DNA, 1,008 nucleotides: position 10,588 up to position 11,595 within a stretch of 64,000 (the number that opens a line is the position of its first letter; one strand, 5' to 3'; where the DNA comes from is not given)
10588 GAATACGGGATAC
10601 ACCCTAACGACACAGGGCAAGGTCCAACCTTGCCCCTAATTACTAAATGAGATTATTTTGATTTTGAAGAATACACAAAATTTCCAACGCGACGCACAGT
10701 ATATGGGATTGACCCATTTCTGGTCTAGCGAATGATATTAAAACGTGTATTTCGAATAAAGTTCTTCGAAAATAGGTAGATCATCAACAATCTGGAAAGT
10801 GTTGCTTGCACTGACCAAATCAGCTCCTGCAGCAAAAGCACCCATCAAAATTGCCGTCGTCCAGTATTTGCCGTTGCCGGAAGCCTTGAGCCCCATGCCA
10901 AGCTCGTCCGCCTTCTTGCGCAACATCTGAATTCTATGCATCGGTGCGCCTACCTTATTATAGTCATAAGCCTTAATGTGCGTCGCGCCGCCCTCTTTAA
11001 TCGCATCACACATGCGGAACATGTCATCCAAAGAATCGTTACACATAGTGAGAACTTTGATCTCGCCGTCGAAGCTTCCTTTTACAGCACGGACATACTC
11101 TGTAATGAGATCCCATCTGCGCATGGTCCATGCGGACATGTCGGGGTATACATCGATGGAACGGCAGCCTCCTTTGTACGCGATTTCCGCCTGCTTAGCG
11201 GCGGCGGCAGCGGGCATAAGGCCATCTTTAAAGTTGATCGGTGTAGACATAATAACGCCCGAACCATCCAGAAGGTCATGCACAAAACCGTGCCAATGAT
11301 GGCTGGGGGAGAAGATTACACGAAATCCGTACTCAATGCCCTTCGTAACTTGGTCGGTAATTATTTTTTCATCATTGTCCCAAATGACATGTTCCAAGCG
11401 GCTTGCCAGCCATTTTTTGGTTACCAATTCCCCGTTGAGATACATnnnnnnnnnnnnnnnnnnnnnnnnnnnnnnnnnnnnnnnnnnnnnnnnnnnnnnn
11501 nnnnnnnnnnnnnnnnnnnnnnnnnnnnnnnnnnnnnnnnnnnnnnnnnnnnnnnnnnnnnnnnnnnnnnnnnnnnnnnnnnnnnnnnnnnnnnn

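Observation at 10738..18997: Island cargo: an uncharacterised kinase/aldolase catabolic cluster with an OYE-type flavoenzyme, an SDR and a GntR regulator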

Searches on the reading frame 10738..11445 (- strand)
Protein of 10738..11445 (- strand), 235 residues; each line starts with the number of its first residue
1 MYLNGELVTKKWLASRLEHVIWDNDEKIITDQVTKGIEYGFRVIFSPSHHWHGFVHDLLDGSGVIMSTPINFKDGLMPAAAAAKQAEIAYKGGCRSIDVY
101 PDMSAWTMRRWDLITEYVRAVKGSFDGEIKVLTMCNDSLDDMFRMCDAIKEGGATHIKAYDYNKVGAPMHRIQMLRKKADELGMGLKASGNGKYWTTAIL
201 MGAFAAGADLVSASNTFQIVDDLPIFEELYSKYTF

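Call 3: search_protein_families(library=pfam, proteins=[window:10738-11445:-], max_evalue=0.01)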
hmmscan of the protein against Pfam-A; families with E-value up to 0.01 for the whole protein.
window:10738-11445:- (235 aa): 1 family
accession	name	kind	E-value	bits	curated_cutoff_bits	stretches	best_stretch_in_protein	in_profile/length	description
PF00188.32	CAP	-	0.0082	17.4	21.1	0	154-196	76-114/117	Cysteine-rich secretory protein family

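Call 4: search_protein_families(library=ncbifam, proteins=[window:10738-11445:-], max_evalue=0.01)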
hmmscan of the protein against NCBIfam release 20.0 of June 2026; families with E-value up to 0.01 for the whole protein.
window:10738-11445:- (235 aa): 1 family
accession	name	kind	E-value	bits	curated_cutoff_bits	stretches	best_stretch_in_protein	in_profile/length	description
TIGR00126.1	deoC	equivalog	1.5e-13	50.7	117.3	1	26-220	17-210/211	deoxyribose-phosphate aldolase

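Call 9: find_homologous_proteins(query=window:10738-11445:-)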
Query window:10738-11445:- (235 aa): 16 proteins with E <= 0.001 among 222 candidates.
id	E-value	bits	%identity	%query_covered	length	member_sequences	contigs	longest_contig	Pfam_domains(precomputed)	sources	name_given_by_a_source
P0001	2.4e-143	494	89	100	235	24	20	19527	-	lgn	-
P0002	4.8e-143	493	89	100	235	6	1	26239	-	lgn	-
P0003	3.3e-132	457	83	100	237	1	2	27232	-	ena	-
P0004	7.4e-119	413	75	100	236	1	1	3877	-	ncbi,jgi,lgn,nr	ncbi:MAG: hypothetical protein HFI37_08615 [Lachnospiraceae bacterium]|jgi:deoxyribose-phosphate ald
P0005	9.2e-109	380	69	99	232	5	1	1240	-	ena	-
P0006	1.1e-108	380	69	100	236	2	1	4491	-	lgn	-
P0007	4.1e-108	378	69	100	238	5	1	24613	-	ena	-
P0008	6.2e-106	371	69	99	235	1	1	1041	-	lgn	-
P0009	4.6e-103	362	66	100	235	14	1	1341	-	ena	-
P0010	5.5e-101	355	65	100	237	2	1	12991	-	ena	-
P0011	5.0e-100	352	66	100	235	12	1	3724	-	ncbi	-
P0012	1.2e-99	351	65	99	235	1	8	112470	-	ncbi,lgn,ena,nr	ncbi:MAG: hypothetical protein IJJ38_03500 [Lachnospiraceae bacterium]|nr:hypothetical protein [Lach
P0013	5.8e-97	342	61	100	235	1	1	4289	-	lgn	-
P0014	1.3e-96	341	64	100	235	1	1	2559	-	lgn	-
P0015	5.9e-43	165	42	100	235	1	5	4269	-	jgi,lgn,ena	jgi:deoxyribose-phosphate aldolase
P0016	1.8e-38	150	64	45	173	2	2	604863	-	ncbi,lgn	-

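Call 10: search_solved_structures(query=window:10738-11445:-, max_evalue=1, show_alignments=2)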
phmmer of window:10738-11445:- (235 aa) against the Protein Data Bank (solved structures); distinct sequences matched with E-value up to 1: 17.
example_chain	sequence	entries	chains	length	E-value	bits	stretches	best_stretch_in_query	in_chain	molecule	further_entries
5dbu_A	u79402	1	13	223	4e-12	49.3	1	33-220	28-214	Deoxyribose-phosphate aldolase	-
5dbt_A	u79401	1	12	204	6.4e-11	45.3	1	33-200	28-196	Deoxyribose-phosphate aldolase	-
1n7k_A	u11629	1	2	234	1.6e-10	44.1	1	13-222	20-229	deoxyribose-phosphate aldolase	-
8qps_A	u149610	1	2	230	8.4e-10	41.7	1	24-218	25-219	Deoxyribose-phosphate aldolase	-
3ngj_A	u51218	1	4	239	1.8e-08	37.3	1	10-214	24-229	Deoxyribose-phosphate aldolase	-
3r12_A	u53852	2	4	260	1.3e-07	34.5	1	56-220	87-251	Deoxyribose-phosphate aldolase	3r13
3ng3_A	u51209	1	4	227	4.7e-07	32.7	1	59-223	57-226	Deoxyribose-phosphate aldolase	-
3oa3_A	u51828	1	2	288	4.6e-06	29.4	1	36-223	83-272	aldolase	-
1mzh_A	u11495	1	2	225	1.4e-05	27.8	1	63-222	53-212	Deoxyribose-phosphate aldolase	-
6d33_A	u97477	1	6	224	2.7e-05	26.9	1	27-219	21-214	Deoxyribose-phosphate aldolase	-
5h91_A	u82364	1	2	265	0.00012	24.8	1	48-219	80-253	Deoxyribose-phosphate aldolase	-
6msw_A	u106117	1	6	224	0.00024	23.8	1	27-219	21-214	Deoxyribose-phosphate aldolase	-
4xbs_A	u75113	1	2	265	0.0004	23.1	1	47-219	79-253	Deoxyribose-phosphate aldolase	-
4xbk_A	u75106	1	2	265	0.00041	23.1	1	47-219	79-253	Deoxyribose-phosphate aldolase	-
3ndo_A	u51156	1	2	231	0.021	17.4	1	62-216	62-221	Deoxyribose-phosphate aldolase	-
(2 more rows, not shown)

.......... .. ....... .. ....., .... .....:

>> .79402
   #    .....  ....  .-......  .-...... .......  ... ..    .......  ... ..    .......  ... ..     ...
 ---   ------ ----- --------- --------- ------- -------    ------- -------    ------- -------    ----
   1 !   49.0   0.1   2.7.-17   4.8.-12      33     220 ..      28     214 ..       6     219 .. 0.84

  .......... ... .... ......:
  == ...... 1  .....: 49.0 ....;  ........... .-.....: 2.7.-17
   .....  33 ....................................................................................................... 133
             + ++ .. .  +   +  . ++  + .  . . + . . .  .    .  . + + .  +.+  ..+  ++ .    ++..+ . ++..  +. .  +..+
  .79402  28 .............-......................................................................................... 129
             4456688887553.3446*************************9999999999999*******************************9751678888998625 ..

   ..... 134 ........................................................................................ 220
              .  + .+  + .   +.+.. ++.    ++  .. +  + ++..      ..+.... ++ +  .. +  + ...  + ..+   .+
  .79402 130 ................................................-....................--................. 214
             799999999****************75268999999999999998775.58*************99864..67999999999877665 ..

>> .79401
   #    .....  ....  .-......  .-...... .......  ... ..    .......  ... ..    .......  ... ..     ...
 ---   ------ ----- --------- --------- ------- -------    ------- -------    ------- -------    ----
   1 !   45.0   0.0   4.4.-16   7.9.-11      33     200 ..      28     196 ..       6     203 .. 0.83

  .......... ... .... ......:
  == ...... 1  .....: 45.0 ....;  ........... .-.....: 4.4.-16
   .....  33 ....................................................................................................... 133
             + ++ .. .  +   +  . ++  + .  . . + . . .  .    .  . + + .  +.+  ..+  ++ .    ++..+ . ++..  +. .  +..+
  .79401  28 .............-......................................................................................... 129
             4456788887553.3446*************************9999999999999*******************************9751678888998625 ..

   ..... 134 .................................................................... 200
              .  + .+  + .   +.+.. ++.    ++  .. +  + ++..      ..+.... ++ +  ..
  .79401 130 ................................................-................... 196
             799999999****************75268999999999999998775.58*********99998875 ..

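Call 11: find_encoding_contigs(protein=P0012, flank=10000, max_places=3)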
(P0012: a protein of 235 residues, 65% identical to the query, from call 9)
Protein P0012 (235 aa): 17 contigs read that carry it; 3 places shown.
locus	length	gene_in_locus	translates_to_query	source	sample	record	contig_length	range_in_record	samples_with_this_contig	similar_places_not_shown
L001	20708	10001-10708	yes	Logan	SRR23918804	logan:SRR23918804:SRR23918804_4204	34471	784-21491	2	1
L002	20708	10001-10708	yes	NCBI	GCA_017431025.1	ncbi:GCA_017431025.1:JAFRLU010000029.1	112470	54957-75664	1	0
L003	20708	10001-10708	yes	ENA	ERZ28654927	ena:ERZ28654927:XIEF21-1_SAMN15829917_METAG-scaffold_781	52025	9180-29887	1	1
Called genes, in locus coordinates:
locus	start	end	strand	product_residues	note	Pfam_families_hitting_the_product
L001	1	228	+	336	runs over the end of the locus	?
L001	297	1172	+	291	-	PF00398:RrnaAD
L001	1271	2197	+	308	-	PF06207:DUF1002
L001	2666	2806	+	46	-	-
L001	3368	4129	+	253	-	PF00106:adh_short, PF08659:KR (weak), PF13561:adh_short_C2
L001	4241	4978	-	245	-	PF00392:GntR, PF07702:UTRA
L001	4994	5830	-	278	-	PF05116:S6PP (faint), PF08282:Hydrolase_3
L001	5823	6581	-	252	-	PF00392:GntR, PF07702:UTRA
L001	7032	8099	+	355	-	PF25928:DUF7973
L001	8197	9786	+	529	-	PF00370:FGGY_N, PF02782:FGGY_C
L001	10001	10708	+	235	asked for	-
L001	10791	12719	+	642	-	PF00724:Oxidored_FMN, PF03486:HI0933_like (weak), PF07992:Pyr_redox_2, PF00890:FAD_binding_2, PF01266:DAO (weak), PF12831:FAD_oxidored, PF13450:NAD_binding_8, PF13738:Pyr_redox_3, +4 more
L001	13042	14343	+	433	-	PF00923:TAL_FSA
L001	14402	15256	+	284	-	PF01116:F_bP_aldolase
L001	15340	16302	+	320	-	PF02811:PHP, PF27167:HTH_GRAD (faint)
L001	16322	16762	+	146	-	PF02502:LacAB_rpiB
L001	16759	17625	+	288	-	PF13292:DXP_synthase_N, PF00456:Transketolase_N, PF00676:E1_dh (weak), PF02775:TPP_enzyme_C (weak)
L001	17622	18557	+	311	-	PF02779:Transket_pyr, PF02780:Transketolase_C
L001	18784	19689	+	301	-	PF00701:DHDPS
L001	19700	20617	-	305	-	PF00892:EamA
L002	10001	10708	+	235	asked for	-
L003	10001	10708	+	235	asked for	-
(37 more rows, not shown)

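Call 12: find_encoding_contigs(protein=P0007, flank=10000, max_places=2)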
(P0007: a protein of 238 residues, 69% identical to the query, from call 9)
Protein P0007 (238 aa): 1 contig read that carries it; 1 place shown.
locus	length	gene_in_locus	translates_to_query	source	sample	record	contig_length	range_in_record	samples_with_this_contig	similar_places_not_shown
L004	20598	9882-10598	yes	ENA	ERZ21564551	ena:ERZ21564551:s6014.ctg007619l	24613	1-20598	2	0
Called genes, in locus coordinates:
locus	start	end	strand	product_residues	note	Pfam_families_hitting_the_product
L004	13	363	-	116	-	-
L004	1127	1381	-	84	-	PF00579:tRNA-synt_1b (weak)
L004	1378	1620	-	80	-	PF00579:tRNA-synt_1b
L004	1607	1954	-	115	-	PF00579:tRNA-synt_1b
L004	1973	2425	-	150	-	PF24857:THR4_C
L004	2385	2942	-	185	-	-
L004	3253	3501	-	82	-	PF14821:Thr_synth_N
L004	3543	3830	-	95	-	PF09180:ProRS-C_1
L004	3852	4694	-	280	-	PF00587:tRNA-synt_2b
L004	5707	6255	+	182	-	PF04205:FMN_bind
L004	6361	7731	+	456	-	PF00890:FAD_binding_2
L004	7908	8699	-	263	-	PF00392:GntR, PF07702:UTRA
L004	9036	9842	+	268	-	PF00106:adh_short, PF08659:KR, PF13561:adh_short_C2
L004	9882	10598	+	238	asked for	-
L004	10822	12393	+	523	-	PF00370:FGGY_N, PF02782:FGGY_C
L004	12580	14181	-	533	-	PF12072:RNase_Y_N, PF00013:KH_1 (weak), PF22891:KH_PNO1_2nd (faint), PF01966:HD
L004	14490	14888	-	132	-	PF17763:Asparaginase_C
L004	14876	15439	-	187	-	PF00710:Asparaginase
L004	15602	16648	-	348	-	PF00154:RecA_N, PF08423:Rad51 (weak), PF06745:ATPase, PF21096:RecA_C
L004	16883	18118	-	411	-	PF00994:MoCF_biosynth, PF18146:CinA_KH, PF02464:CinA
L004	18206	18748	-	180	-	PF01066:CDP-OH_P_transf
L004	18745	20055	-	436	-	PF00919:UPF0004, PF04055:Radical_SAM, PF01938:TRAM, PF18693:TRAM_2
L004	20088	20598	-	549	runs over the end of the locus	PF17854:FtsK_alpha, PF01580:FtsK_SpoIIIE, PF09397:FtsK_gamma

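Call 13: find_encoding_contigs(protein=P0010, flank=10000, max_places=2)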
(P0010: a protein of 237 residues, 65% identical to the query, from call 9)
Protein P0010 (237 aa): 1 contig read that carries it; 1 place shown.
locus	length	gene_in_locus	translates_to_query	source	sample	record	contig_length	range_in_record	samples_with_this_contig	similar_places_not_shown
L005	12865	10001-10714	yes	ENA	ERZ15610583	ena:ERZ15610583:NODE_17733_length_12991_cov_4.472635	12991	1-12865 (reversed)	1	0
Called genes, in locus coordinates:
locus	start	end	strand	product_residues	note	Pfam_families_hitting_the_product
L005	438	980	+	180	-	PF19701:DUF6199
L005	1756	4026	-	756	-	PF04205:FMN_bind, PF00890:FAD_binding_2, PF01266:DAO (weak), PF01946:Thi4 (weak), PF03486:HI0933_like (weak), PF07992:Pyr_redox_2 (weak), PF12831:FAD_oxidored, PF00890:FAD_binding_2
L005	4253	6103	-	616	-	PF00512:HisKA (weak), PF13581:HATPase_c_2 (faint), PF02518:HATPase_c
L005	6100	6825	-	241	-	PF00072:Response_reg, PF00486:Trans_reg_C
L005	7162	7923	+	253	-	PF00106:adh_short, PF08659:KR (weak), PF13561:adh_short_C2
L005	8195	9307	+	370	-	-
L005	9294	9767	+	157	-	PF02782:FGGY_C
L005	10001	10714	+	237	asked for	-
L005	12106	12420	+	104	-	-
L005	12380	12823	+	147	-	PF07702:UTRA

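Call 14: find_encoding_contigs(protein=P0003, flank=10000, max_places=2)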
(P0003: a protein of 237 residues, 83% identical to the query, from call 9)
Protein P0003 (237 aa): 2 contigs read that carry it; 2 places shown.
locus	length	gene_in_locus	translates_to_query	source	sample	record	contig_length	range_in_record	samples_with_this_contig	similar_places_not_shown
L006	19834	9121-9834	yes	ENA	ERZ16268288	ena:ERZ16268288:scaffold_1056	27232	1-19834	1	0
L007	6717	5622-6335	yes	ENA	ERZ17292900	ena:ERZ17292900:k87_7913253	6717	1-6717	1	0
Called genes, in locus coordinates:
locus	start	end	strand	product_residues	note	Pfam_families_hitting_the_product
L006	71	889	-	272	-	PF00370:FGGY_N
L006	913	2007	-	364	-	PF25928:DUF7973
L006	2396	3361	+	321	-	-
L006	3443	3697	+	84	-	-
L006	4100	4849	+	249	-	PF00392:GntR, PF07702:UTRA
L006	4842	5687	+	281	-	PF00702:Hydrolase (faint), PF08282:Hydrolase_3, PF05116:S6PP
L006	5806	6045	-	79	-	-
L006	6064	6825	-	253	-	PF00106:adh_short, PF08659:KR, PF13561:adh_short_C2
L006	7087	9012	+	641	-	PF00724:Oxidored_FMN, PF07992:Pyr_redox_2 (weak), PF03486:HI0933_like (weak), PF07992:Pyr_redox_2, PF00890:FAD_binding_2, PF12831:FAD_oxidored, PF13450:NAD_binding_8, PF13738:Pyr_redox_3, +6 more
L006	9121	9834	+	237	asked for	-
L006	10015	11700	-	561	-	PF01464:SLT (faint), PF13702:Lysozyme_like, PF05257:CHAP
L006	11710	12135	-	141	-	PF19552:DUF6075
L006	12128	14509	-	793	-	PF01935:DUF87 (faint), PF19044:P-loop_TraG, PF12846:AAA_10 (weak)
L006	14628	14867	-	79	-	PF12666:PrgI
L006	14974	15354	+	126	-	-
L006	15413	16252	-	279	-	PF19478:TrbL_2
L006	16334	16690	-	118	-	-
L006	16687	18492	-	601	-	PF02534:T4SS-DNA_transf, PF10412:TrwB_AAD_bind, PF12696:TraG-D_C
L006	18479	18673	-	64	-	-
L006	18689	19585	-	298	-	-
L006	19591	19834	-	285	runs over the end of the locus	PF12687:DUF3801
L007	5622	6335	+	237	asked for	-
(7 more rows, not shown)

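Call 15: find_encoding_contigs(protein=P0015, flank=10000, max_places=3)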
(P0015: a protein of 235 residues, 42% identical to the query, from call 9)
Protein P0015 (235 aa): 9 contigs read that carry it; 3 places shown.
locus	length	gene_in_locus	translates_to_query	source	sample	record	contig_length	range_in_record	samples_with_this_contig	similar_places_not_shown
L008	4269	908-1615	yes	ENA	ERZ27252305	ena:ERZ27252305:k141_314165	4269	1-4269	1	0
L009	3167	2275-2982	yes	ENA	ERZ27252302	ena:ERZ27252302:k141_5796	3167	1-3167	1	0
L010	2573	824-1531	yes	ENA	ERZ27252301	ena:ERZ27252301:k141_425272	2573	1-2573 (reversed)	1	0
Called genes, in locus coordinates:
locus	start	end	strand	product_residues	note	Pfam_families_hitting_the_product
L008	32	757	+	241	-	-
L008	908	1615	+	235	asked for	-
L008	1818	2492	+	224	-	PF00702:Hydrolase, PF12710:HAD, PF13419:HAD_2, PF13242:Hydrolase_like (weak)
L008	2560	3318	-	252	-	PF13938:DUF4213, PF04016:DUF364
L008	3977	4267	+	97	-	?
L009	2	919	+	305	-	?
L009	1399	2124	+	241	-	-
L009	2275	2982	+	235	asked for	-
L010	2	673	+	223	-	?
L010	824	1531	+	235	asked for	-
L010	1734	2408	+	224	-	PF00702:Hydrolase, PF12710:HAD, PF13419:HAD_2, PF13242:Hydrolase_like (weak)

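Call 16: find_encoding_contigs(protein=P0016, flank=10000, max_places=2)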
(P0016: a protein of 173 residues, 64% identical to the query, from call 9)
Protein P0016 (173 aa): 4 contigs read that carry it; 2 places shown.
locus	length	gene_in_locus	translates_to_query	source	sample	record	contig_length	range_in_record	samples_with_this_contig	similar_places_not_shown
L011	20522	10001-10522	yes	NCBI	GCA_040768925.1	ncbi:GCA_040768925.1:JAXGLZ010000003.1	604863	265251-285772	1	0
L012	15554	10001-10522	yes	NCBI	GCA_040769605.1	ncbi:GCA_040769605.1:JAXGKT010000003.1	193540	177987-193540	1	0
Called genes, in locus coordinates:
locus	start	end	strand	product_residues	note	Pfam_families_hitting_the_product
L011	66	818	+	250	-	-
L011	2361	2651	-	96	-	PF09827:CRISPR_Cas2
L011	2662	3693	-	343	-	PF01867:Cas_Cas1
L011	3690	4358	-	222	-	PF01930:Cas_Cas4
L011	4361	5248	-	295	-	PF05107:Cas_Cas7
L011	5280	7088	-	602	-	PF09709:Cas_Csd1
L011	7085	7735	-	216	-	PF09704:Cas_Cas5d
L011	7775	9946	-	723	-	PF00270:DEAD, PF04851:ResIII, PF22590:Cas3-like_C_2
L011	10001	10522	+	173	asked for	-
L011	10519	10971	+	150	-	PF00589:Phage_integrase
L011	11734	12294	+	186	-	PF03073:TspO_MBR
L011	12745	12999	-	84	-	PF12116:SpoIIID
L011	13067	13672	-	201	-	PF01966:HD (weak)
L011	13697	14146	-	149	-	PF03703:bPH_2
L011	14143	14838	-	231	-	PF14353:CpXC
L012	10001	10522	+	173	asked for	-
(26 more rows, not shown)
